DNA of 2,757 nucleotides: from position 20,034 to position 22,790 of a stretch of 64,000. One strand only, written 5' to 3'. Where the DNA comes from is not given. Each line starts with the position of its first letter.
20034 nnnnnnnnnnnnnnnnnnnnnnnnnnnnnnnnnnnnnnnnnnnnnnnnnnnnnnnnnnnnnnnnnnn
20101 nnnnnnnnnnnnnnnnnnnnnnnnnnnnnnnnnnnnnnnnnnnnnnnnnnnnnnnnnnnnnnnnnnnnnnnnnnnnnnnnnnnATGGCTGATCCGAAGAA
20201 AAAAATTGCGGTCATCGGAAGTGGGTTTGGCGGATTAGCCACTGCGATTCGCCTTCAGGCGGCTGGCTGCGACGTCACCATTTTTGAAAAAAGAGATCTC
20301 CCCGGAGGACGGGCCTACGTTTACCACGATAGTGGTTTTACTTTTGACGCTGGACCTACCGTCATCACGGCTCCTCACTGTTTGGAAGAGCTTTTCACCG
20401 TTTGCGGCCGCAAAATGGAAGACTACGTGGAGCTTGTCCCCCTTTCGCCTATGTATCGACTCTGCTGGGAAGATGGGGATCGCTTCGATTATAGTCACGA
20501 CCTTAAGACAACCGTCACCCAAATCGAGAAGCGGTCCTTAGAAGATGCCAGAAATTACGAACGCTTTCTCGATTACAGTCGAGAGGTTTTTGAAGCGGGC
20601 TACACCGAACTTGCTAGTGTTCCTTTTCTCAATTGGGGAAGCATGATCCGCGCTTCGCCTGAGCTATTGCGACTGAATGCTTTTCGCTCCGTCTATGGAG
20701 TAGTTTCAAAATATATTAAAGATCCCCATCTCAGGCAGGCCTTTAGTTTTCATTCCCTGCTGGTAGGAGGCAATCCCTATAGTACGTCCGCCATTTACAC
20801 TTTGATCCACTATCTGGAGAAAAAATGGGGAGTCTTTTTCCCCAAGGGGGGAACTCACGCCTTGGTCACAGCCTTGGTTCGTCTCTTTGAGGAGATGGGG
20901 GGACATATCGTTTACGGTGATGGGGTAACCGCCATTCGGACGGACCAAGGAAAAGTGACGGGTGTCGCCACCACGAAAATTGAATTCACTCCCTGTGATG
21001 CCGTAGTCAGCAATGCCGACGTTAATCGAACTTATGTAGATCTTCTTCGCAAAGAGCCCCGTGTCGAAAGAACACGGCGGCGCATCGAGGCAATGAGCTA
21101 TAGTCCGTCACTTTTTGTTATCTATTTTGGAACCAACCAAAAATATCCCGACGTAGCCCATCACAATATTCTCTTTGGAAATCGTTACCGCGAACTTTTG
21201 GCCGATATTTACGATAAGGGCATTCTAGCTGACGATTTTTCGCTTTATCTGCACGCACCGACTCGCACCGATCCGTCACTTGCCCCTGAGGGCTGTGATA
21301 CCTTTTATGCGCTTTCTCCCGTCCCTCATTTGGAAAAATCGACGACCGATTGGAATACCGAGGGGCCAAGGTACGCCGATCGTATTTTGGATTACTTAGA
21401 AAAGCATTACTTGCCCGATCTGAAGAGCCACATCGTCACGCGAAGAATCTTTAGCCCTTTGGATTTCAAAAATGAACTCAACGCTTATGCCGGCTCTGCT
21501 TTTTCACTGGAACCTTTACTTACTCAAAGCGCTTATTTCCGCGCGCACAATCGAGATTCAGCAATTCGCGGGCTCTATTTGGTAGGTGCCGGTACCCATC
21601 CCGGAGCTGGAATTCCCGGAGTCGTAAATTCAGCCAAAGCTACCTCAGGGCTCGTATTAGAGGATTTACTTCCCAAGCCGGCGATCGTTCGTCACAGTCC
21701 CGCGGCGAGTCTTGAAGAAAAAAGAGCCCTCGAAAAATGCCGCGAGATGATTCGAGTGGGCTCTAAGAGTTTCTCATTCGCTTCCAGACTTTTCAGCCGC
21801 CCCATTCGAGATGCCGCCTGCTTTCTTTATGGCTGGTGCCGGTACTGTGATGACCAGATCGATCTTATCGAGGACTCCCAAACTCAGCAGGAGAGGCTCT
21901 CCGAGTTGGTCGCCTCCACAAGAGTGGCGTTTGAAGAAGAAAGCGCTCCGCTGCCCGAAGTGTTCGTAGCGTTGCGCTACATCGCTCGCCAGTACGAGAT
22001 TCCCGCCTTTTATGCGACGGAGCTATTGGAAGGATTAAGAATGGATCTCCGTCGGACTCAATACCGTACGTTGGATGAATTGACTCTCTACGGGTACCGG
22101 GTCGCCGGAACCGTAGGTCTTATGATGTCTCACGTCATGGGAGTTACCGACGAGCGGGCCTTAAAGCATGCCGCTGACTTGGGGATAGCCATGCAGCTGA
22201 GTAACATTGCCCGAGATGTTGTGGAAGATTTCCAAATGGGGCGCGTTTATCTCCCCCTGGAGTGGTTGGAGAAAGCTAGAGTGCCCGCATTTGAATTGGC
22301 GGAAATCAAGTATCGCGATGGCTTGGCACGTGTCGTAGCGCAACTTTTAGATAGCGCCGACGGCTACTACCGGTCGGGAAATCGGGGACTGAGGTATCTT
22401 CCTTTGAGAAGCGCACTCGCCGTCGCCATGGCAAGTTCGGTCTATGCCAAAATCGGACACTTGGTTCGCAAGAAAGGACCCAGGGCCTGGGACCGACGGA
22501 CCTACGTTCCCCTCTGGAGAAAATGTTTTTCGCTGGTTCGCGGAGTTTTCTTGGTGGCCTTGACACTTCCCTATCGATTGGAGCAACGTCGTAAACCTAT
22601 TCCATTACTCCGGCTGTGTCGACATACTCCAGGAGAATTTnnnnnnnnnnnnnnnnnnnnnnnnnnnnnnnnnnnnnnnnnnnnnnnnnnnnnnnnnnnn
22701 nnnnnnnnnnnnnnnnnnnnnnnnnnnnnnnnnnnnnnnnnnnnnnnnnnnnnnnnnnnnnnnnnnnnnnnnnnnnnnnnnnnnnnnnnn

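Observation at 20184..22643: Single-ORF fusion of phytoene desaturase (CrtI) and phytoene synthase (CrtB)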

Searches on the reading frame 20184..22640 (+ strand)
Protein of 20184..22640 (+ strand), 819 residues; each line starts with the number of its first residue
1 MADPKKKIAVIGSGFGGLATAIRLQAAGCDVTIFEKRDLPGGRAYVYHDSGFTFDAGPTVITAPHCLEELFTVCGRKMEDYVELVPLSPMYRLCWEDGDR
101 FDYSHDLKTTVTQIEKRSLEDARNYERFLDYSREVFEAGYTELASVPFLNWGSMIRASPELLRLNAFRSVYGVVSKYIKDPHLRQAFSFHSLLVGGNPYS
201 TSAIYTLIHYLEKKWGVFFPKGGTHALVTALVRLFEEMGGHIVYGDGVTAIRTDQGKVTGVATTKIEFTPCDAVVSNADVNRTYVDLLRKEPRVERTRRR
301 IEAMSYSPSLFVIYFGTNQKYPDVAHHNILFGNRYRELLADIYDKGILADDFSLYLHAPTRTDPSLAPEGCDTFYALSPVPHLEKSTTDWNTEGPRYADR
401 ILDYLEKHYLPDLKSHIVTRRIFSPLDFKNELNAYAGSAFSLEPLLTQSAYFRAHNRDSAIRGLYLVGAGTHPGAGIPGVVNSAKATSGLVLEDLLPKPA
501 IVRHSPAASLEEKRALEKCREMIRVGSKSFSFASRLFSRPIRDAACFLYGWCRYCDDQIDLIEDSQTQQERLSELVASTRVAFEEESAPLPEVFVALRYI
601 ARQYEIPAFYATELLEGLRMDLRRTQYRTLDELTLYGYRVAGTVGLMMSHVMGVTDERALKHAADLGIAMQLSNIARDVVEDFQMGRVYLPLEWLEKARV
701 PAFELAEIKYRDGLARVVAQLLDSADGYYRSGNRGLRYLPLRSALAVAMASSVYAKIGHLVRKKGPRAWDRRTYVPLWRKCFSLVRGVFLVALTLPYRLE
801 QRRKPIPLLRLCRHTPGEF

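Call 3: search_protein_families(library=pfam, proteins=[window:20184-22640:+])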
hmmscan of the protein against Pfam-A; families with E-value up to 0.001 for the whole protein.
window:20184-22640:+ (819 aa): 8 families
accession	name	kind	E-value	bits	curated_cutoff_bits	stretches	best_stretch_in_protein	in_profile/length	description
PF00494.24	SQS_PSY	-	2e-65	221.6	26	1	524-779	2-263/263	Squalene/phytoene synthase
PF01593.30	Amino_oxidase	-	7.3e-44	151.2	19.8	1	16-491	2-442/443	Flavin containing amine oxidoreductase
PF13450.12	NAD_binding_8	-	3.8e-15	56.4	21.9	1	10-67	1-61/68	NAD(P)-binding Rossmann-like domain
PF01266.30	DAO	-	9.3e-15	55.4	27.9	2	7-42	1-37/353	FAD dependent oxidoreductase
PF00070.33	Pyr_redox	-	2.1e-06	28.6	22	0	7-41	1-35/82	Pyridine nucleotide-disulphide oxidoreductase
PF07992.20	Pyr_redox_2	-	5.2e-06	26.5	26.1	1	7-45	2-41/291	Pyridine nucleotide-disulphide oxidoreductase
PF03486.20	HI0933_like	-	6.7e-05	22.9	50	0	7-41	2-36/244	HI0933-like protein Rossmann domain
PF00890.30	FAD_binding_2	-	0.00021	21.1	20.4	1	8-41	2-35/414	FAD binding domain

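Call 4: search_protein_families(library=ncbifam, proteins=[window:20184-22640:+])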
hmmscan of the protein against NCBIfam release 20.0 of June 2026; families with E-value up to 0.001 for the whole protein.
window:20184-22640:+ (819 aa): 47 families (the best 25 are shown)
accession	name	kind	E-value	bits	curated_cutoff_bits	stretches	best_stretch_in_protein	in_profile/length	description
TIGR02734.1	crtI_fam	subfamily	4.9e-203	675.4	238.1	1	9-504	2-501/504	phytoene desaturase family protein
NF058655.1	CrtID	equivalog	4.7e-103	345.6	640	1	8-486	1-476/478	bifunctional phytoene desaturase/3,4-desaturase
NF042419.1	Phyto_syn_CrtB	equivalog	7.2e-79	265.5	480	1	516-789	4-284/306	15-cis-phytoene synthase CrtB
NF045637.1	carotdesatCrtDProt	equivalog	1.1e-78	264.9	580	1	8-494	1-485/485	1-hydroxycarotenoid 3,4-desaturase CrtD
NF042421.1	hydcarot_desat_CrtD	equivalog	7e-71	239.1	500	1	6-491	2-483/487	1-hydroxycarotenoid 3,4-desaturase CrtD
NF045921.1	PhytnSynCrtBRhod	equivalog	8.5e-62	209.4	500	1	513-793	4-281/307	15-cis-phytoene synthase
TIGR03465.1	HpnD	equivalog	8.4e-52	175.8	278.6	1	527-787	6-264/267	presqualene diphosphate synthase HpnD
NF045686.1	PhytoSynCyanob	equivalog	9.1e-45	153.1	550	1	506-785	13-301/310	15-cis-phytoene synthase CrtB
NF045689.1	BCarotKetCrtO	equivalog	2.6e-40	138.5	1000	3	347-481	382-527/563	beta-carotene ketolase CrtO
TIGR02730.1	carot_isom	equivalog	3.5e-35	121.8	586.9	1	9-487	4-484/493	carotenoid isomerase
TIGR03464.1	HpnC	equivalog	1.8e-33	116.2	250.45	1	529-788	8-266/267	squalene synthase HpnC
TIGR02733.1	desat_CrtD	equivalog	4.1e-23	81.8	549.7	2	202-488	207-485/492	C-3',4' desaturase CrtD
NF005560.0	PRK07233.1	equivalog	2e-16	59.9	252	2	7-54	2-49/435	hypothetical protein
TIGR03467.1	HpnE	equivalog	2.5e-11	43.6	283.05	1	8-61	1-56/430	hydroxysqualene dehydroxylase HpnE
NF005548.0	PRK07208.1-4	equivalog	4e-09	35.6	389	1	5-58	3-56/488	hypothetical protein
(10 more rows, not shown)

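Call 5: find_homologous_proteins(query=window:20184-22640:+, max_evalue=1e-10)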
Query window:20184-22640:+ (819 aa): 8000 proteins with E <= 1e-10 among 8000 candidates; the best 120 are listed.
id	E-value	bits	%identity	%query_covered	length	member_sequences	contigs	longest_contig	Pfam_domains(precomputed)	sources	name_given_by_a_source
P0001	0.0e+0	1890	100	100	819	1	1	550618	PF01266.31,PF00494.25,PF01593.31,PF13450.13,PF07992.21,PF00070.34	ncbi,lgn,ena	-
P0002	0.0e+0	1423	74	100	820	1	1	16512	PF01266.31,PF00494.25,PF01593.31,PF13450.13,PF00890.31,PF07992.21,PF00070.34,PF03486.21,PF12831.14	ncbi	-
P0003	0.0e+0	1180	64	99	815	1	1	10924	PF01266.31,PF00494.25,PF01593.31,PF13450.13,PF00890.31,PF07992.21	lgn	-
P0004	0.0e+0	1164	63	99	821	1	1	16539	PF01266.31,PF00494.25,PF01593.31,PF13450.13,PF07992.21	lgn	-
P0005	0.0e+0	1139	62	99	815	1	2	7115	PF01266.31,PF00494.25,PF01593.31,PF13450.13,PF00890.31,PF07992.21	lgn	-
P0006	0.0e+0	1130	62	98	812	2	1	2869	PF01266.31,PF00494.25,PF01593.31,PF13450.13,PF00890.31,PF07992.21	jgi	-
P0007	0.0e+0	1128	61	99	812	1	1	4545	PF01266.31,PF00494.25,PF01593.31,PF13450.13,PF00890.31,PF07992.21,PF03486.21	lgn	-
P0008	0.0e+0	1128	62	99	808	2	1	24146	PF01266.31,PF00494.25,PF01593.31,PF13450.13,PF00890.31,PF07992.21,PF00070.34,PF03486.21,PF12831.14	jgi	jgi:phytoene desaturase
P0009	0.0e+0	1122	61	99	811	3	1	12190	PF01266.31,PF00494.25,PF01593.31,PF13450.13,PF00890.31,PF07992.21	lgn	-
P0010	0.0e+0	1121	63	99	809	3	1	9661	PF01266.31,PF00494.25,PF01593.31,PF13450.13,PF00890.31,PF07992.21,PF00070.34,PF03486.21,PF12831.14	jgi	jgi:phytoene desaturase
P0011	0.0e+0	1121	61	99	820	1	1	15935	PF01266.31,PF00494.25,PF01593.31,PF13450.13,PF07992.21,PF00070.34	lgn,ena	-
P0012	0.0e+0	1120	62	97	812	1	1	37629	PF01266.31,PF00494.25,PF01593.31,PF13450.13,PF00890.31,PF07992.21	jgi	-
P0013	0.0e+0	1116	63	98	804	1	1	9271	PF01266.31,PF00494.25,PF01593.31,PF13450.13,PF07992.21,PF00070.34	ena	-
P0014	0.0e+0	1115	61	99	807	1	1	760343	PF01266.31,PF00494.25,PF01593.31,PF13450.13,PF00890.31,PF07992.21,PF00070.34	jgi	jgi:phytoene desaturase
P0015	0.0e+0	1110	60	97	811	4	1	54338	PF01266.31,PF00494.25,PF01593.31,PF13450.13,PF00890.31,PF07992.21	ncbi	-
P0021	0.0e+0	1105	61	97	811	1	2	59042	PF01266.31,PF00494.25,PF01593.31,PF13450.13,PF00890.31,PF07992.21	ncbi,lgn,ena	-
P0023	0.0e+0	1101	61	98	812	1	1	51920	PF01266.31,PF00494.25,PF01593.31,PF13450.13,PF00890.31,PF07992.21,PF03486.21,PF12831.14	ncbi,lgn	-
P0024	0.0e+0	1092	59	97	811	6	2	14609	PF01266.31,PF00494.25,PF01593.31,PF13450.13,PF00890.31,PF07992.21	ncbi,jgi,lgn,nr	ncbi:MAG: phytoene desaturase [Deltaproteobacteria bacterium]|nr:phytoene desaturase [Deltaproteobac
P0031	0.0e+0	1082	60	97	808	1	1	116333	PF01266.31,PF00494.25,PF01593.31,PF13450.13,PF00890.31,PF07992.21,PF03486.21,PF12831.14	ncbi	-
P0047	0.0e+0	1055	59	99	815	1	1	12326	PF01266.31,PF00494.25,PF01593.31,PF13450.13,PF00890.31,PF07992.21,PF03486.21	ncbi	ncbi:MAG: phytoene desaturase family protein [Pseudomonadota bacterium]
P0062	6.1e-287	972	56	98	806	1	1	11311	PF01266.31,PF00494.25,PF01593.31,PF13450.13,PF00890.31,PF00070.34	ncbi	-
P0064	7.5e-264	896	52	98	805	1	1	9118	PF01266.31,PF00494.25,PF01593.31,PF13450.13,PF00890.31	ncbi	-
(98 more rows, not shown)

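Call 10: list_cluster_members(proteins=[P0001, P0002, P0015, P0021, P0023, P0024, P0031, P0047, P0062, P0064])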
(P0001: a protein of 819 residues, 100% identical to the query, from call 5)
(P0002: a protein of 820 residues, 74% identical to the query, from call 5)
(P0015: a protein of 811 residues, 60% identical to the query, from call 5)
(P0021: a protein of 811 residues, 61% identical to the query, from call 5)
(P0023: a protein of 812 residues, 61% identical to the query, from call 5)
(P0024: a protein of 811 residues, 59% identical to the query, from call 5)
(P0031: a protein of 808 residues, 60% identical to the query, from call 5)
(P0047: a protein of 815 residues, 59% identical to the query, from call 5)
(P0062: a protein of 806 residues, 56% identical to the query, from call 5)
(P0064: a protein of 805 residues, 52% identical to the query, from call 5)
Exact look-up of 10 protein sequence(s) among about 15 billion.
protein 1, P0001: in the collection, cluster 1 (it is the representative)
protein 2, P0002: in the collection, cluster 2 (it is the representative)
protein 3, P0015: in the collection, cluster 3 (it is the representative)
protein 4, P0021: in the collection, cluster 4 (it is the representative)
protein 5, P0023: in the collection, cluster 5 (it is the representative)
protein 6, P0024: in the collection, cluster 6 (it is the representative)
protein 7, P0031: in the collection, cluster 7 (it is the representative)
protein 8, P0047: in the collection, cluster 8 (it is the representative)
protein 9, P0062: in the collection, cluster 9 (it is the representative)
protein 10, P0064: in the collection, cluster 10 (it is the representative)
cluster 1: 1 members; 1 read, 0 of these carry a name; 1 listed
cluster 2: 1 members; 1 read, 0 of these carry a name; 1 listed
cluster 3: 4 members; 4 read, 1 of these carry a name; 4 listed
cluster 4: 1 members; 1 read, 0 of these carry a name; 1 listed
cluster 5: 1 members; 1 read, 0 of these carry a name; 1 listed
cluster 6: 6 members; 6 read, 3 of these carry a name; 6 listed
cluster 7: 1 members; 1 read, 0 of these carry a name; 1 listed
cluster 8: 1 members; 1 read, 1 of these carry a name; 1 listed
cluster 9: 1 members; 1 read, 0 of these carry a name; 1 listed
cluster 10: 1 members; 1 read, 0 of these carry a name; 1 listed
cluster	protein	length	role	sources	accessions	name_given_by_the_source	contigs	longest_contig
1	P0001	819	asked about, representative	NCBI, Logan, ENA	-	-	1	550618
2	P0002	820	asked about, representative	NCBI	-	-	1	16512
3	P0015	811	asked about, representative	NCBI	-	-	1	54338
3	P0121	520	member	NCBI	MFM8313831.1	MAG: phytoene desaturase family protein, partial [Deltaproteobacteria bacterium]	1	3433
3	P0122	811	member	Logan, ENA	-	-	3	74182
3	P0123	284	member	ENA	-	-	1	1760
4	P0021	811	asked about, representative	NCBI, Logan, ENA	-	-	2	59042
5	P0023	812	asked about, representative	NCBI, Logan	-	-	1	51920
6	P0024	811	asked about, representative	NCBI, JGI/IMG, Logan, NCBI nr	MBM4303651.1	MAG: phytoene desaturase [Deltaproteobacteria bacterium] | phytoene desaturase [Deltaproteobacteria bacterium]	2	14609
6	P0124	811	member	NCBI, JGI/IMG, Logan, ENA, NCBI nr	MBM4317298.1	MAG: phytoene desaturase [Deltaproteobacteria bacterium] | phytoene desaturase [Deltaproteobacteria bacterium]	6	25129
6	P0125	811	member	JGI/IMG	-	phytoene desaturase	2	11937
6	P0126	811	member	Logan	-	-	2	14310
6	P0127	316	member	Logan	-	-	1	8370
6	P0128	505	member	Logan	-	-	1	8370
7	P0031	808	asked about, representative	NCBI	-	-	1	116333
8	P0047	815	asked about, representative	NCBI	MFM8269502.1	MAG: phytoene desaturase family protein [Pseudomonadota bacterium]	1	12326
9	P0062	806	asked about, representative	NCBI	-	-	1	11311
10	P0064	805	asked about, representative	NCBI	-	-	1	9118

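Call 13: find_related_loci(query=A1, collection=genome_contigs, flank=8000)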
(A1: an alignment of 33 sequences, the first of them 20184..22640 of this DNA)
Query A1 (819 aa) in genome_contigs; peptide patterns used: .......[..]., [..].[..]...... (x = any residue, [..] = any of these).
600 stretches matched a pattern (row limit reached: there are more); 599 encode a relative of the query (tblastn E <= 1e-3); the best 80 are kept; 80 distinct loci.
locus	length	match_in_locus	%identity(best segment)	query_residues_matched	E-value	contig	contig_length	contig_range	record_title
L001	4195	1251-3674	60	1-815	0e+0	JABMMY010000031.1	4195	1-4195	MAG: Deltaproteobacteria bacterium isolate bin.416 k141_626568, whole genome shotgun sequence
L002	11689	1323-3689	59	1-799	0e+0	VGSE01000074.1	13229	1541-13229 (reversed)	MAG: Deltaproteobacteria bacterium isolate K_Offshore_120m_m2_196 K_Offshore_120m_m2_196_Ga0194131_10008588, whole genom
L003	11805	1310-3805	60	5-815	0e+0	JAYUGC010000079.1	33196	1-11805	MAG: Pseudomonadota bacterium isolate GFS_7976 GFS_7976_78, whole genome shotgun sequence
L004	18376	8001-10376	54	5-785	0e+0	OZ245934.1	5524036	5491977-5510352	MAG: Pseudomonadales bacterium isolate f039b650-14e4-42ae-aa71-d0a7a8ef2667 genome assembly, chromosome: 1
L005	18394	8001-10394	53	5-792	0e+0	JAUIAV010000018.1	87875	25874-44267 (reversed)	MAG: Gammaproteobacteria bacterium isolate 6_bin.1 NODE_427_length_87875_cov_1.389297, whole genome shotgun sequence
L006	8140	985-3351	52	6-788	0e+0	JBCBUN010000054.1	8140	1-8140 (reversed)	MAG: Pseudomonadota bacterium isolate J06640_5 NODE_54_length_8140_cov_5.440407, whole genome shotgun sequence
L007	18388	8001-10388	52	6-789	0e+0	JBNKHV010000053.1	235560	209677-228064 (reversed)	MAG: Polyangiaceae bacterium isolate E1.bin.18.orig k141_1520378, whole genome shotgun sequence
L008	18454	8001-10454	50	5-775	0e+0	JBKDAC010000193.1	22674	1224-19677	MAG: Sandaracinobacter sp. isolate samp_2079_VAMB_511 samp_2079_112814, whole genome shotgun sequence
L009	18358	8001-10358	52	2-773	0e+0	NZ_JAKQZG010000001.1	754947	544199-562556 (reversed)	Jiella sp. LLJ827 1, whole genome shotgun sequence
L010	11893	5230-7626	48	5-808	0e+0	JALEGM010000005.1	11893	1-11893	MAG: Aquisalinus sp. isolate CC_bin13 k97_7701, whole genome shotgun sequence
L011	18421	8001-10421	50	7-788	0e+0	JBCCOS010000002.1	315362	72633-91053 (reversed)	MAG: Pseudomonadota bacterium isolate P01_D01_bin.11 k141_1272184_length_315362_cov_26.9235, whole genome shotgun sequen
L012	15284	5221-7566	49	5-782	0e+0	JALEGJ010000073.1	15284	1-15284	MAG: Aquisalinus sp. isolate CC_bin25 k97_99518, whole genome shotgun sequence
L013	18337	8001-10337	50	1-788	0e+0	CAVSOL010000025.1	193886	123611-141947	MAG: uncultured proteobacterium isolate MFD03066.bin.2.147 genome assembly, contig: contig_6877, whole genome shotgun se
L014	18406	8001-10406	49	6-775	0e+0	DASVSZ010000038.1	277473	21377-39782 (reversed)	MAG TPA_asm: Allosphingosinicella sp. isolate SMAG_U3276 k141_37284, whole genome shotgun sequence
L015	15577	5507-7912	50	5-799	0e+0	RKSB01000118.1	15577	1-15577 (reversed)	MAG: K189A clade bacterium isolate PNGco_S_binSS3 scaffold_94, whole genome shotgun sequence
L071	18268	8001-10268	43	10-793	0e+0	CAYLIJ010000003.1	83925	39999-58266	MAG TPA_asm: uncultured Puniceicoccaceae bacterium isolate binchicken_co317_49 genome assembly, contig: NODE_178_length_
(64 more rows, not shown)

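Call 15: find_encoding_contigs(protein=P0001, flank=3000, max_places=3)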
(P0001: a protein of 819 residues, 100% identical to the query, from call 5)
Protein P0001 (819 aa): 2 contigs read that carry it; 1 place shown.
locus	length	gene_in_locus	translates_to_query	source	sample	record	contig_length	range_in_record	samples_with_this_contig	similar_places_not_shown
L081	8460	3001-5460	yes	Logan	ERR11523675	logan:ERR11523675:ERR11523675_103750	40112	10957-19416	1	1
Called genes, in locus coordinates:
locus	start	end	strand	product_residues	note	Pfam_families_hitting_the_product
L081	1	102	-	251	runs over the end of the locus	PF00106:adh_short, PF01370:Epimerase (faint), PF08659:KR, PF13561:adh_short_C2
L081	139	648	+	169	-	-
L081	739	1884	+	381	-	PF05834:Lycopene_cycl, PF13450:NAD_binding_8 (weak)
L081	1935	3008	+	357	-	PF00348:polyprenyl_synt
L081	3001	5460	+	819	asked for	PF00070:Pyr_redox (faint), PF01266:DAO (weak), PF01593:Amino_oxidase, PF07992:Pyr_redox_2 (weak), PF13450:NAD_binding_8, PF01266:DAO (weak), PF00494:SQS_PSY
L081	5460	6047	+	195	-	-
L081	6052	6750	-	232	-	-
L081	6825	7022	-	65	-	-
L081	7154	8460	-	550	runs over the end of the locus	PF01368:DHH, PF02272:DHHA1, PF17768:RecJ_OB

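Call 16: find_encoding_contigs(protein=P0002, flank=8000, max_places=3)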
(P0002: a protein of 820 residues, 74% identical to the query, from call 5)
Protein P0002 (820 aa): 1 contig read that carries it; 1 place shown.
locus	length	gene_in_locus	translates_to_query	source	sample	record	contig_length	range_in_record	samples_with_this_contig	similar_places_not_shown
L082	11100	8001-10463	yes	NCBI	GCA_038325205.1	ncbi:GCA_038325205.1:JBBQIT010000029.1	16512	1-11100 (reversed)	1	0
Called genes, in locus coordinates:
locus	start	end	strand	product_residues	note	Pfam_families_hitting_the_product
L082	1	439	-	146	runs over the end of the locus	-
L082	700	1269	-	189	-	-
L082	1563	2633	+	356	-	PF24298:DUF7482 (weak)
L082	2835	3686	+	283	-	PF00126:HTH_1, PF03466:LysR_substrate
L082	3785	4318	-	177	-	-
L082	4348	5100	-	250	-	PF00106:adh_short, PF08659:KR, PF13561:adh_short_C2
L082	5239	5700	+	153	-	-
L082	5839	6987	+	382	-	PF05834:Lycopene_cycl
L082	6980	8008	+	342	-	PF00348:polyprenyl_synt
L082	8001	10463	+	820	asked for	PF00070:Pyr_redox (faint), PF00890:FAD_binding_2 (faint), PF01266:DAO, PF01593:Amino_oxidase, PF03486:HI0933_like (faint), PF07992:Pyr_redox_2 (weak), PF13450:NAD_binding_8, PF00494:SQS_PSY, +1 more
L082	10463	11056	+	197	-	-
